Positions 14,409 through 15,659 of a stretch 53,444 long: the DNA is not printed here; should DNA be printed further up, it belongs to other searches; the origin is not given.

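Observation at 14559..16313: Family-1 encapsulin with a single-chain tandem diiron (double ferritin/Bfr-like) cargo carrying an ............ loading tail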

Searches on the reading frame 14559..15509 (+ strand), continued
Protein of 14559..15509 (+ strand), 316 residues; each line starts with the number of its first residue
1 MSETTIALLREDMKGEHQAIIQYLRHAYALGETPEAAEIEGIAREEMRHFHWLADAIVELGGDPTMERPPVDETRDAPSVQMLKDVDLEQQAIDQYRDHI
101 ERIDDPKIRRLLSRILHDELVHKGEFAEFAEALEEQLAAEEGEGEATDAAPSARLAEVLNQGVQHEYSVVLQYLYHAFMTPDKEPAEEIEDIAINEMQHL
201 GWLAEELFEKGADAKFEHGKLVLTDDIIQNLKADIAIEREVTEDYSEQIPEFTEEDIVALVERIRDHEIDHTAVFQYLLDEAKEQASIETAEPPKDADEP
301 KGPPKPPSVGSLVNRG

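Call 14: find_homologous_proteins(query=window:14559-15509:+, max_evalue=1e-10)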
Query window:14559-15509:+ (316 aa): 1224 proteins with E <= 1e-10 among 5373 candidates; the best 120 are listed.
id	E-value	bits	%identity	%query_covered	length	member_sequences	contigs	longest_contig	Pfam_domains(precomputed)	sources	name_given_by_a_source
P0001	2.1e-199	679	99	100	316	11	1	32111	PF02915.24,PF05067.19,PF12902.14,PF00210.31,PF13668.13,PF03232.20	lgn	-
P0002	6.1e-176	602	87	100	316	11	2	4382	PF02915.24,PF05067.19,PF12902.14,PF00210.31,PF13668.13,PF03232.20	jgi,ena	-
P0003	3.3e-159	547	80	100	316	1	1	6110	PF02915.24,PF05067.19,PF12902.14,PF00210.31,PF13668.13,PF03232.20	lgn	-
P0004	1.9e-149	515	75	100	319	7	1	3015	PF02915.24,PF05067.19,PF12902.14,PF00210.31,PF13668.13,PF03232.20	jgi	jgi:bacterioferritin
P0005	6.6e-146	504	71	100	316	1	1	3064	PF02915.24,PF05067.19,PF12902.14,PF00210.31,PF13668.13,PF03232.20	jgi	-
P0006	1.3e-140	486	73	100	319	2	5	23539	PF02915.24,PF05067.19,PF12902.14,PF00210.31,PF13668.13,PF03232.20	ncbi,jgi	-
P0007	1.6e-113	397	62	97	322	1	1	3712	PF02915.24,PF12902.14,PF00210.31,PF13668.13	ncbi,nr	ncbi:MAG: hypothetical protein JXA74_13065, partial [Anaerolineae bacterium]|nr:hypothetical protein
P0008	8.5e-112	392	61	99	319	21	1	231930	PF02915.24,PF05067.19,PF12902.14,PF00210.31,PF13668.13,PF03232.20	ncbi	-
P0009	1.7e-111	391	61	99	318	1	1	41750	PF02915.24,PF05067.19,PF12902.14,PF00210.31,PF13668.13,PF03232.20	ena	-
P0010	1.1e-110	388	61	99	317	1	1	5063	PF02915.24,PF05067.19,PF12902.14,PF00210.31,PF13668.13,PF03232.20,PF09474.17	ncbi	-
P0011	1.7e-107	377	60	100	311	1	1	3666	PF02915.24,PF05067.19,PF12902.14,PF00210.31,PF13668.13,PF03232.20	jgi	-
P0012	1.9e-107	377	60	97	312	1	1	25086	PF02915.24,PF05067.19,PF12902.14,PF00210.31,PF13668.13,PF03232.20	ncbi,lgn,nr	ncbi:MAG: ferritin-like domain-containing protein [Chloroflexi bacterium]|nr:ferritin-like domain-co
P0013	5.1e-107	376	59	97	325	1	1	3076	PF02915.24,PF12902.14,PF00210.31,PF13668.13,PF03232.20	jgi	jgi:bacterioferritin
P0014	6.4e-106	372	59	100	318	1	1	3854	PF02915.24,PF05067.19,PF12902.14,PF00210.31,PF13668.13,PF03232.20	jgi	-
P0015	1.5e-104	368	61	98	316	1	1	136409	PF02915.24,PF05067.19,PF12902.14,PF00210.31,PF13668.13,PF03232.20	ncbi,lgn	-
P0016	2.2e-104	367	60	98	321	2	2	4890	PF02915.24,PF05067.19,PF12902.14,PF00210.31,PF13668.13,PF03232.20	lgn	-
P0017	2.3e-104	367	60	90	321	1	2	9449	PF02915.24,PF05067.19,PF12902.14,PF00210.31,PF13668.13,PF03232.20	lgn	-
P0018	4.7e-104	366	58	99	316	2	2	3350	PF02915.24,PF12902.14,PF00210.31,PF13668.13,PF03232.20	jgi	jgi:bacterioferritin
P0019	1.3e-103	365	57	99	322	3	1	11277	PF02915.24,PF05067.19,PF12902.14,PF00210.31,PF13668.13,PF03232.20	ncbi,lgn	ncbi:MAG: ferritin-like domain-containing protein [Anaerolineales bacterium]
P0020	2.5e-103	364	59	94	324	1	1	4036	PF02915.24,PF05067.19,PF12902.14,PF00210.31,PF13668.13,PF03232.20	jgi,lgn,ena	-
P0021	7.9e-103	362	61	87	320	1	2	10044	PF02915.24,PF12902.14,PF00210.31,PF13668.13,PF03232.20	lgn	-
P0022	8.2e-103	362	59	99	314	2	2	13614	PF02915.24,PF12902.14,PF00210.31,PF13668.13,PF03232.20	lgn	-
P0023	9.6e-103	362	59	99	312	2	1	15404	PF02915.24,PF05067.19,PF12902.14,PF00210.31,PF13668.13,PF03232.20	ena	-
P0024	2.0e-102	361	58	98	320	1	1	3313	PF09537.17,PF02915.24,PF05067.19,PF12902.14,PF00210.31,PF13668.13,PF03232.20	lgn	-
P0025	2.3e-102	361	58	100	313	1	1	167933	PF02915.24,PF05067.19,PF12902.14,PF00210.31,PF13668.13,PF03232.20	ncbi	ncbi:MAG: ferritin-like domain-containing protein [Anaerolineae bacterium]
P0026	3.0e-102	360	56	99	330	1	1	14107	PF02915.24,PF05067.19,PF12902.14,PF00210.31,PF13668.13,PF03232.20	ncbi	-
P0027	4.2e-102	360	61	95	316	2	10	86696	PF02915.24,PF12902.14,PF00210.31,PF13668.13,PF03232.20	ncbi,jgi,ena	-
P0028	5.3e-102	359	58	94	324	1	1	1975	PF02915.24,PF12902.14,PF00210.31,PF13668.13,PF03232.20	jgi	jgi:bacterioferritin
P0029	9.2e-102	359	58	98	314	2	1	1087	PF02915.24,PF12902.14,PF00210.31,PF13668.13,PF03232.20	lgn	-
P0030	2.2e-101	357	58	99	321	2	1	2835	PF02915.24,PF05067.19,PF12902.14,PF00210.31,PF13668.13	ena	-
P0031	2.3e-101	357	55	98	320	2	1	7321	PF02915.24,PF12902.14,PF00210.31,PF13668.13,PF03232.20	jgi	-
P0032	2.8e-101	357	58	97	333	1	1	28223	PF02915.24,PF05067.19,PF12902.14,PF00210.31,PF13668.13,PF03232.20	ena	-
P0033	3.6e-101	357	57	98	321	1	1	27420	PF02915.24,PF12902.14,PF00210.31,PF13668.13,PF03232.20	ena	-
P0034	4.9e-101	356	59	99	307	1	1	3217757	PF02915.24,PF05067.19,PF12902.14,PF00210.31,PF13668.13,PF03232.20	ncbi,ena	-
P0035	1.0e-100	355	58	99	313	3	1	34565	PF02915.24,PF12902.14,PF00210.31,PF13668.13,PF03232.20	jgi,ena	-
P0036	1.0e-100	355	57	100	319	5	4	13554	PF02915.24,PF12902.14,PF00210.31,PF13668.13,PF03232.20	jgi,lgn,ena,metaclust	jgi:bacterioferritin|metaclust:\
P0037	1.0e-100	355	57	99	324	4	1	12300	PF02915.24,PF05067.19,PF12902.14,PF00210.31,PF13668.13,PF03232.20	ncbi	-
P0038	5.5e-100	353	58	98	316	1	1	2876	PF02915.24,PF12902.14,PF00210.31,PF13668.13,PF03232.20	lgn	-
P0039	5.7e-100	353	58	97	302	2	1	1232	PF02915.24,PF05067.19,PF12902.14,PF00210.31,PF13668.13,PF03232.20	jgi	-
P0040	6.9e-100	352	57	99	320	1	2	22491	PF02915.24,PF12902.14,PF00210.31,PF13668.13,PF03232.20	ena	-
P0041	8.4e-100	352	55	97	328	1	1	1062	PF02915.24,PF12902.14,PF00210.31,PF13668.13,PF03232.20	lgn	-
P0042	1.4e-99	351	59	88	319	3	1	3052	PF02915.24,PF05067.19,PF12902.14,PF00210.31,PF13668.13,PF03232.20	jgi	jgi:bacterioferritin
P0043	2.0e-99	351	59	90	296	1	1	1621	PF02915.24,PF05067.19,PF12902.14,PF00210.31,PF13668.13,PF03232.20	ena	-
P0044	2.4e-99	351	56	98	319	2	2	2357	PF02915.24,PF05067.19,PF12902.14,PF00210.31,PF13668.13,PF03232.20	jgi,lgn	-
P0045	2.7e-99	351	60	97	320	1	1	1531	PF02915.24,PF05067.19,PF12902.14,PF00210.31,PF13668.13,PF03232.20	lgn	-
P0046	4.3e-99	350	59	96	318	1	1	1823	PF02915.24,PF12902.14,PF00210.31,PF13668.13,PF03232.20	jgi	jgi:bacterioferritin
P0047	4.9e-99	350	60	88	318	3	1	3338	PF02915.24,PF12902.14,PF00210.31,PF13668.13,PF03232.20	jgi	jgi:bacterioferritin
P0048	1.3e-97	345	57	99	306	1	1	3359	PF02915.24,PF05067.19,PF12902.14,PF00210.31,PF13668.13,PF03232.20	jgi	jgi:bacterioferritin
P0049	1.4e-97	345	55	98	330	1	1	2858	PF02915.24,PF12902.14,PF00210.31,PF13668.13,PF03232.20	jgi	jgi:bacterioferritin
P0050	1.6e-97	345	54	100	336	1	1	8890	PF09537.17,PF02915.24,PF05067.19,PF12902.14,PF00210.31,PF13668.13,PF03232.20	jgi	jgi:bacterioferritin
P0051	1.8e-97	345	56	99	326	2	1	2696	PF02915.24,PF05067.19,PF12902.14,PF00210.31,PF13668.13,PF03232.20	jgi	-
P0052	1.9e-97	344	56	99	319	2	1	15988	PF02915.24,PF05067.19,PF12902.14,PF00210.31,PF13668.13,PF03232.20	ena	-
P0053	2.8e-97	344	55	98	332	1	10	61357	PF02915.24,PF05067.19,PF12902.14,PF00210.31,PF13668.13,PF03232.20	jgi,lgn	jgi:bacterioferritin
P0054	3.4e-97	344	59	88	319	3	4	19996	PF02915.24,PF12902.14,PF00210.31,PF13668.13,PF03232.20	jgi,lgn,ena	-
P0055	3.7e-97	343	55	100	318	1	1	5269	PF02915.24,PF05067.19,PF12902.14,PF00210.31,PF13668.13,PF03232.20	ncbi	-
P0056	4.4e-97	343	58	97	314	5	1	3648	PF02915.24,PF05067.19,PF12902.14,PF00210.31,PF13668.13,PF03232.20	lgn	-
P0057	6.5e-97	343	54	99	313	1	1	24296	PF02915.24,PF05067.19,PF12902.14,PF00210.31,PF13668.13,PF03232.20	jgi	-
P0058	9.8e-97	342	56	98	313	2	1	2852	PF02915.24,PF05067.19,PF12902.14,PF00210.31,PF13668.13,PF03232.20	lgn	-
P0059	1.4e-96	342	59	97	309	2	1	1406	PF02915.24,PF05067.19,PF12902.14,PF00210.31,PF13668.13,PF03232.20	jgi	jgi:bacterioferritin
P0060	1.7e-96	341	55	99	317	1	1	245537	PF02915.24,PF05067.19,PF12902.14,PF00210.31,PF13668.13,PF03232.20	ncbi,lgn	-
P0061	1.9e-96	341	57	98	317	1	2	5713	PF02915.24,PF05067.19,PF12902.14,PF00210.31,PF13668.13,PF03232.20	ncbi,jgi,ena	-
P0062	2.0e-96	341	59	90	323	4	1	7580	PF02915.24,PF12902.14,PF00210.31,PF13668.13,PF03232.20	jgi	-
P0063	2.0e-96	341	55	98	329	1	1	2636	PF02915.24,PF12902.14,PF00210.31,PF13668.13,PF03232.20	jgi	-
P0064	2.5e-96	341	55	97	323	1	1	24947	PF02915.24,PF05067.19,PF12902.14,PF00210.31,PF13668.13,PF03232.20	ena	-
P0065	6.9e-96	339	54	99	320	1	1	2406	PF02915.24,PF05067.19,PF12902.14,PF00210.31,PF13668.13,PF03232.20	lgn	-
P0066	7.7e-96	339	55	99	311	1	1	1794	PF02915.24,PF12902.14,PF00210.31,PF13668.13,PF03232.20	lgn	-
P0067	1.2e-95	339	54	98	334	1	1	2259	PF02915.24,PF05067.19,PF12902.14,PF00210.31,PF13668.13,PF03232.20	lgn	-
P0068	1.6e-95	338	55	100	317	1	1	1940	PF02915.24,PF05067.19,PF12902.14,PF00210.31,PF13668.13,PF03232.20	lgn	-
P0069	2.1e-95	338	57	90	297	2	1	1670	PF02915.24,PF05067.19,PF12902.14,PF00210.31,PF13668.13,PF03232.20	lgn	-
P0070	2.7e-95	337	57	91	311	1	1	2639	PF02915.24,PF05067.19,PF12902.14,PF00210.31,PF13668.13,PF03232.20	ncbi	ncbi:MAG: ferritin-like domain-containing protein [Chloroflexota bacterium]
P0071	2.8e-95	337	54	99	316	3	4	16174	PF09537.17,PF02915.24,PF05067.19,PF12902.14,PF00210.31,PF13668.13,PF03232.20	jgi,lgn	-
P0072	3.3e-95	337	58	97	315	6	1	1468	PF02915.24,PF05067.19,PF12902.14,PF00210.31,PF13668.13,PF03232.20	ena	-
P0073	5.1e-95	336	56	96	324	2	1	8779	PF02915.24,PF05067.19,PF12902.14,PF00210.31,PF13668.13,PF03232.20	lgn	-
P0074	5.6e-95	336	57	97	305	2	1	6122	PF02915.24,PF05067.19,PF12902.14,PF00210.31,PF13668.13,PF03232.20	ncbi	-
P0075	5.9e-95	336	54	98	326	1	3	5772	PF02915.24,PF12902.14,PF00210.31,PF13668.13,PF03232.20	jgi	jgi:bacterioferritin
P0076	7.3e-95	336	57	88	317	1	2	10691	PF02915.24,PF12902.14,PF00210.31,PF13668.13,PF03232.20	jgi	jgi:bacterioferritin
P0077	7.5e-95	336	55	95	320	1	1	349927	PF02915.24,PF05067.19,PF12902.14,PF00210.31,PF13668.13,PF03232.20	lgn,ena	-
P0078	8.1e-95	336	55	98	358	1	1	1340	PF02915.24,PF05067.19,PF12902.14,PF00210.31,PF13668.13,PF03232.20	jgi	jgi:bacterioferritin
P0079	8.7e-95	336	54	99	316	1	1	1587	PF02915.24,PF05067.19,PF12902.14,PF00210.31,PF13668.13,PF03232.20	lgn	-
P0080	9.6e-95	336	57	97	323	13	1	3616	PF02915.24,PF05067.19,PF12902.14,PF00210.31,PF13668.13,PF03232.20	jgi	-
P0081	1.2e-94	335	55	100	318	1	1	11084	PF02915.24,PF12902.14,PF00210.31,PF13668.13,PF03232.20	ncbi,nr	ncbi:MAG: ferritin-like domain-containing protein [Chloroflexi bacterium]|nr:ferritin-like domain-co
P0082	1.3e-94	335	59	97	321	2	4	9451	PF02915.24,PF05067.19,PF12902.14,PF00210.31,PF13668.13,PF03232.20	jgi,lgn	jgi:bacterioferritin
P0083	2.2e-94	334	53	99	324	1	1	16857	PF02915.24,PF12902.14,PF00210.31,PF13668.13,PF03232.20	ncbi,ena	-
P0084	5.0e-94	333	54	98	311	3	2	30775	PF09537.17,PF02915.24,PF05067.19,PF12902.14,PF00210.31,PF13668.13,PF03232.20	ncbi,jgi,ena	jgi:bacterioferritin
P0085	5.2e-94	333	53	99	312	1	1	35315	PF09537.17,PF02915.24,PF05067.19,PF12902.14,PF00210.31,PF13668.13,PF03232.20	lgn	-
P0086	6.3e-94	333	55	98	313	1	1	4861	PF09537.17,PF02915.24,PF05067.19,PF12902.14,PF00210.31,PF13668.13,PF03232.20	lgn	-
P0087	1.0e-93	332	56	92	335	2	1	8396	PF02915.24,PF05067.19,PF12902.14,PF00210.31,PF13668.13,PF03232.20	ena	-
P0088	1.2e-93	332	55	99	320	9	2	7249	PF02915.24,PF12902.14,PF00210.31,PF13668.13,PF03232.20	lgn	-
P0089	3.4e-93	330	55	99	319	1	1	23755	PF02915.24,PF12902.14,PF00210.31,PF13668.13,PF03232.20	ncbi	ncbi:MAG: ferritin-like domain-containing protein [Anaerolineae bacterium]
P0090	4.4e-93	330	55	97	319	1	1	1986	PF02915.24,PF05067.19,PF12902.14,PF00210.31,PF13668.13,PF03232.20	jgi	jgi:bacterioferritin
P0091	4.8e-93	330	56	98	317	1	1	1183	PF02915.24,PF12902.14,PF00210.31,PF13668.13,PF03232.20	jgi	-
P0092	1.2e-92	329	54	98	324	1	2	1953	PF02915.24,PF05067.19,PF12902.14,PF00210.31,PF13668.13,PF03232.20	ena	-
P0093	1.8e-92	328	51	99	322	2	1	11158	PF02915.24,PF12902.14,PF00210.31,PF13668.13,PF03232.20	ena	-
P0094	1.9e-92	328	53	98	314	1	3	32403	PF02915.24,PF12902.14,PF00210.31,PF13668.13,PF03232.20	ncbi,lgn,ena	-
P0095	2.0e-92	328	56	88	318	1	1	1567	PF02915.24,PF05067.19,PF12902.14,PF00210.31,PF13668.13,PF03232.20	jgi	jgi:bacterioferritin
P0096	2.7e-92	328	56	88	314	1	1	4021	PF02915.24,PF05067.19,PF12902.14,PF00210.31,PF13668.13,PF03232.20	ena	-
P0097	3.4e-92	327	58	89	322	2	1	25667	PF02915.24,PF05067.19,PF12902.14,PF00210.31,PF13668.13,PF03232.20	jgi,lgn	jgi:bacterioferritin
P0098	6.6e-92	326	56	97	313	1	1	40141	PF02915.24,PF05067.19,PF12902.14,PF00210.31,PF13668.13,PF03232.20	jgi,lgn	-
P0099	7.5e-92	326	55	99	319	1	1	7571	PF02915.24,PF12902.14,PF00210.31,PF13668.13,PF03232.20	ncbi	-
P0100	8.5e-92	326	54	96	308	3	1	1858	PF02915.24,PF05067.19,PF12902.14,PF00210.31,PF13668.13,PF03232.20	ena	-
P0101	3.1e-91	324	55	93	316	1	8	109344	PF02915.24,PF12902.14,PF00210.31,PF13668.13,PF03232.20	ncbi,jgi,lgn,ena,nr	ncbi:MAG: ferritin-like domain-containing protein [Chloroflexi bacterium]|nr:ferritin-like domain-co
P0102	4.1e-91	324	53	98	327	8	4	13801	PF02915.24,PF05067.19,PF12902.14,PF00210.31,PF13668.13,PF03232.20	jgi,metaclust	metaclust:\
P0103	5.4e-91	323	56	87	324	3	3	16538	PF02915.24,PF05067.19,PF12902.14,PF00210.31,PF13668.13,PF03232.20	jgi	jgi:bacterioferritin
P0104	7.1e-91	323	54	100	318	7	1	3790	PF02915.24,PF12902.14,PF00210.31,PF13668.13,PF03232.20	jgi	-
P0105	9.0e-91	323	53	100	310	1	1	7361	PF02915.24,PF12902.14,PF00210.31,PF13668.13,PF03232.20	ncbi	-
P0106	9.6e-91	322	51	99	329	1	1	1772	PF02915.24,PF05067.19,PF12902.14,PF00210.31,PF13668.13,PF03232.20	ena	-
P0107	2.7e-90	321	54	99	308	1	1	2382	PF02915.24,PF12902.14,PF00210.31,PF13668.13,PF03232.20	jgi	jgi:bacterioferritin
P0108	7.2e-90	320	54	98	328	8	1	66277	PF02915.24,PF05067.19,PF12902.14,PF00210.31,PF13668.13,PF03232.20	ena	-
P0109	2.8e-89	318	53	97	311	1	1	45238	PF09537.17,PF02915.24,PF05067.19,PF12902.14,PF00210.31,PF13668.13,PF03232.20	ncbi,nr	ncbi:MAG: ferritin-like domain-containing protein [Chloroflexi bacterium]|nr:ferritin-like domain-co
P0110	2.8e-89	318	55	98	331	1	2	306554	PF02915.24,PF05067.19,PF12902.14,PF00210.31,PF13668.13,PF03232.20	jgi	jgi:bacterioferritin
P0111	4.3e-89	317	50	100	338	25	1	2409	PF02915.24,PF05067.19,PF12902.14,PF00210.31,PF13668.13,PF03232.20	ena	-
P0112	5.5e-89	317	55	99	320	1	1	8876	PF02915.24,PF12902.14,PF00210.31,PF13668.13,PF03232.20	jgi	jgi:bacterioferritin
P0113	7.0e-89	316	53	99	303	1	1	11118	PF02915.24,PF12902.14,PF00210.31,PF13668.13,PF03232.20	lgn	-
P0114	1.5e-88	315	51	99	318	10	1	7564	PF02915.24,PF05067.19,PF12902.14,PF00210.31,PF13668.13,PF03232.20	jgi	-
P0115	5.5e-88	313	57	89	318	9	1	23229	PF02915.24,PF05067.19,PF12902.14,PF00210.31,PF13668.13,PF03232.20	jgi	-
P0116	2.0e-87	311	50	99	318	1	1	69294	PF02915.24,PF05067.19,PF12902.14,PF00210.31,PF13668.13,PF03232.20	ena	-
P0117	4.7e-87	310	55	87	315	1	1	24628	PF09537.17,PF02915.24,PF05067.19,PF12902.14,PF00210.31,PF13668.13,PF03232.20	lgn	-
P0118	6.5e-87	310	51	99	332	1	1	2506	PF02915.24,PF12902.14,PF00210.31,PF13668.13,PF03232.20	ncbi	-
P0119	8.2e-87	310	55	93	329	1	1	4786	PF02915.24,PF05067.19,PF12902.14,PF00210.31,PF13668.13,PF03232.20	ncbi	ncbi:MAG: ferritin-like domain-containing protein [Anaerolineae bacterium]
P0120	9.6e-87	309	54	98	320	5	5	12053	PF09537.17,PF02915.24,PF05067.19,PF12902.14,PF00210.31,PF13668.13,PF03232.20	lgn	-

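Call 17: find_related_loci(query=A1, collection=genome_contigs, flank=8000)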
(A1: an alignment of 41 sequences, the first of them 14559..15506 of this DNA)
Query A1 (316 aa) in genome_contigs; peptide patterns used: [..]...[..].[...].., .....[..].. (x = any residue, [..] = any of these).
417 stretches matched a pattern; 405 encode a relative of the query (tblastn E <= 1e-3); the best 80 are kept; 80 distinct loci.
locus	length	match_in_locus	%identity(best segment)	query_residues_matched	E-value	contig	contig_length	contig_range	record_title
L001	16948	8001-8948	91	1-316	0e+0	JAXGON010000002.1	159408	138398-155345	MAG: Anaerolineae bacterium isolate AnMBR.bin280 bin280_2, whole genome shotgun sequence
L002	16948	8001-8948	86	1-316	0e+0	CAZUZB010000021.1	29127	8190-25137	MAG TPA_asm: uncultured Anaerolineales bacterium isolate SRP241326_co4_227 genome assembly, contig: NODE_2280_length_291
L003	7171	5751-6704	75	1-315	5e-146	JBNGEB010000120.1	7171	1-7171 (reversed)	MAG: Anaerolineae bacterium isolate E05-057 bin20.fa-120, whole genome shotgun sequence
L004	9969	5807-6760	73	1-315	2e-142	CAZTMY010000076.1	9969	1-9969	MAG TPA_asm: uncultured Anaerolineales bacterium isolate binchicken_co19_534 genome assembly, contig: NODE_11667_length_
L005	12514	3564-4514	61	1-312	4e-110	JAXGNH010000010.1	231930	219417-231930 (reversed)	MAG: Anaerolineae bacterium isolate AnMBR.bin251 bin251_10, whole genome shotgun sequence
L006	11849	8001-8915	60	6-312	2e-107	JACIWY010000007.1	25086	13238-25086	MAG: Chloroflexota bacterium isolate MAG-38 Chloroflexota_C3_bin14_Scaffold_7, whole genome shotgun sequence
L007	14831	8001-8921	58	3-315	3e-106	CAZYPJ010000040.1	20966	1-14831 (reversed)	MAG TPA_asm: uncultured Anaerolineales bacterium isolate SRP167436_co1_96 genome assembly, contig: NODE_3904_length_2096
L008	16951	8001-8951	57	2-315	1e-104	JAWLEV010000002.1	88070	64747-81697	MAG: Anaerolineae bacterium isolate 20BLK6-1.bin.88 NODE_118_length_88070_cov_15.846938, whole genome shotgun sequence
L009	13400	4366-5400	55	3-316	2e-104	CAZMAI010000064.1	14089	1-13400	MAG TPA_asm: uncultured Anaerolineales bacterium isolate binchicken_co43_236 genome assembly, contig: NODE_7764_length_1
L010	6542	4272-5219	54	2-312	6e-102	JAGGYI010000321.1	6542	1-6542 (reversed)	MAG: Anaerolineae bacterium isolate AUK174 PB_MBMC_128_c_000000000284, whole genome shotgun sequence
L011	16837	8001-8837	59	2-285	2e-101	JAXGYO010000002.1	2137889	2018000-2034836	MAG: Anaerolineae bacterium isolate AnMBR.bin515 bin515_2, whole genome shotgun sequence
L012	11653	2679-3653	56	3-314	2e-101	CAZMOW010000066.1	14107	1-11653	MAG TPA_asm: uncultured Anaerolineales bacterium isolate SRP141376_co2_331 genome assembly, contig: NODE_8508_length_141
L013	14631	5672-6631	56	1-316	2e-100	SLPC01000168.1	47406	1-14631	MAG: Anaerolineae bacterium isolate CSSed165cm_48 CSSed16-5cm-729, whole genome shotgun sequence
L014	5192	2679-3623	56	1-315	3e-100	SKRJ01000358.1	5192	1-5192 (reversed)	MAG: Anaerolineae bacterium isolate CSSed162cmA_480 CSSed16-2cmA-82217, whole genome shotgun sequence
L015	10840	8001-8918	54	6-312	2e-99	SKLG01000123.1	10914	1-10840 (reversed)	MAG: Anaerolineae bacterium isolate CSSed162cmA_203 CSSed16-2cmA-21131, whole genome shotgun sequence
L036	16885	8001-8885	52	6-316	6e-85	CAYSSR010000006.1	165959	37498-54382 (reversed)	MAG TPA_asm: uncultured Anaerolineales bacterium isolate binchicken_co178_113 genome assembly, contig: NODE_172_length_1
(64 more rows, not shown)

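Call 37: predict_structure(alignment_id=A1)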
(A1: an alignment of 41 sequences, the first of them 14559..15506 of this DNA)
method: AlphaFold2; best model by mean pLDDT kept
length: 316 residues; sequences in the alignment: 41
mean_pLDDT: 92.1   pTM: 0.84
mean pLDDT of the five models: 92.1, 91.9, 91.3, 91.0, 90.6
residues with pLDDT >= 90: 266; 70-90: 21; 50-70: 27; < 50: 2
segments of 3 or more residues with pLDDT < 50: none
pLDDT, mean of each block of 10 residues (from residue 1): 94 98 95 94 96 97 96 92 98 99 98 99 98 92 68 95 97 97 94 94 94 93 96 98 97 96 98 98 92 61 63 51
secondary structure, 60 per line:
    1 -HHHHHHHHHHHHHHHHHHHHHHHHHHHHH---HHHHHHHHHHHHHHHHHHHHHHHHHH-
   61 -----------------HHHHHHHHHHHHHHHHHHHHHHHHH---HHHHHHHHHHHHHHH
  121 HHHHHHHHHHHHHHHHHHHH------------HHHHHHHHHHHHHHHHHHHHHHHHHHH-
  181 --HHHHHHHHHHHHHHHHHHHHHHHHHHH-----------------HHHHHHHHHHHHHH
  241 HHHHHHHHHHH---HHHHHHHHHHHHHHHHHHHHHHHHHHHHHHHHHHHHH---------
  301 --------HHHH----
elements in order: H2-30 H34-59 H78-102 H106-140 H153-179 H183-209 H227-251 H255-291 H309-312
